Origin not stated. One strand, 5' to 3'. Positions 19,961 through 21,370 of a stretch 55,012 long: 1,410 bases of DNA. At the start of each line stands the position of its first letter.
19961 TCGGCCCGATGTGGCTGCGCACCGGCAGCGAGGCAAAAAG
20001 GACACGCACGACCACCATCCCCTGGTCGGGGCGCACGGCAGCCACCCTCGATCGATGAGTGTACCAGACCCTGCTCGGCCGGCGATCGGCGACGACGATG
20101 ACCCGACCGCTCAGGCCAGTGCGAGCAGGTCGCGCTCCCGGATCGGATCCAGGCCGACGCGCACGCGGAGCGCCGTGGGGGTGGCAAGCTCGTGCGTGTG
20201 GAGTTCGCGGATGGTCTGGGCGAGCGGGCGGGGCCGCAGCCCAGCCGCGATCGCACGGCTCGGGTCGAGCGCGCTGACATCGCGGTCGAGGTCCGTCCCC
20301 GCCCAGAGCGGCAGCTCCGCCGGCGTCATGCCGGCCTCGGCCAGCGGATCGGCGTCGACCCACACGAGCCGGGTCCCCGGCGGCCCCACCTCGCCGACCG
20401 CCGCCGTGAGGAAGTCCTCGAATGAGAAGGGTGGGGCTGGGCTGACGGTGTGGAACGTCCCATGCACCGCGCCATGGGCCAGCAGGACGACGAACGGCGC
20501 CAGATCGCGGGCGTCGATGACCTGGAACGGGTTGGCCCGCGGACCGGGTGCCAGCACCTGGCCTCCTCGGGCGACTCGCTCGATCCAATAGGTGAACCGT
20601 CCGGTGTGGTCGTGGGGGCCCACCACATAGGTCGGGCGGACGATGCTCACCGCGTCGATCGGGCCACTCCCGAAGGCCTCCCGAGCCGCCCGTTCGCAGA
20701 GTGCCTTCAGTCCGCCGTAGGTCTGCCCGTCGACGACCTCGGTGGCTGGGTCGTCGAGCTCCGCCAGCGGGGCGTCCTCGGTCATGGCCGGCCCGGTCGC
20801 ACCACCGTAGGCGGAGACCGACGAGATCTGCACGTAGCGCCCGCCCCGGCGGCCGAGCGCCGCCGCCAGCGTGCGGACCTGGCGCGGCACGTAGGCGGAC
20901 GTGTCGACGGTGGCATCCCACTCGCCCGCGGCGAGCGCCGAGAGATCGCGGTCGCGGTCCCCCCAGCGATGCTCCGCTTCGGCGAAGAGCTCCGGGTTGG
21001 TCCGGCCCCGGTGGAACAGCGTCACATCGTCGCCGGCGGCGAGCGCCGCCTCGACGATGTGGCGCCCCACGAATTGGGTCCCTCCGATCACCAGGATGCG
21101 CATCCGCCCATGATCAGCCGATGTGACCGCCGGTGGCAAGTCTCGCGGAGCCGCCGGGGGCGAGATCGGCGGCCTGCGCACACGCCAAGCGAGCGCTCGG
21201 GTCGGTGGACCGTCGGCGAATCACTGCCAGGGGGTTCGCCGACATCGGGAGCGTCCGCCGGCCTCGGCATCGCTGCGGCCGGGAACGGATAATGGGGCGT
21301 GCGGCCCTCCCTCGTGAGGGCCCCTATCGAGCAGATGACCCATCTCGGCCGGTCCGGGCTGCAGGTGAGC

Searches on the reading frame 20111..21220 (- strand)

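Call 80: search_protein_families(library=pfam, proteins=[window:20111-21220:-], max_evalue=0.0001)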
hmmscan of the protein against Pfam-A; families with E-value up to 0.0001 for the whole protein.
window:20111-21220:- (369 aa): 1 family
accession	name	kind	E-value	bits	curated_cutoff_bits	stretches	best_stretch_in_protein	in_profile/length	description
PF01370.27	Epimerase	-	4e-15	56.3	20.9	1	42-248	1-225/240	NAD dependent epimerase/dehydratase family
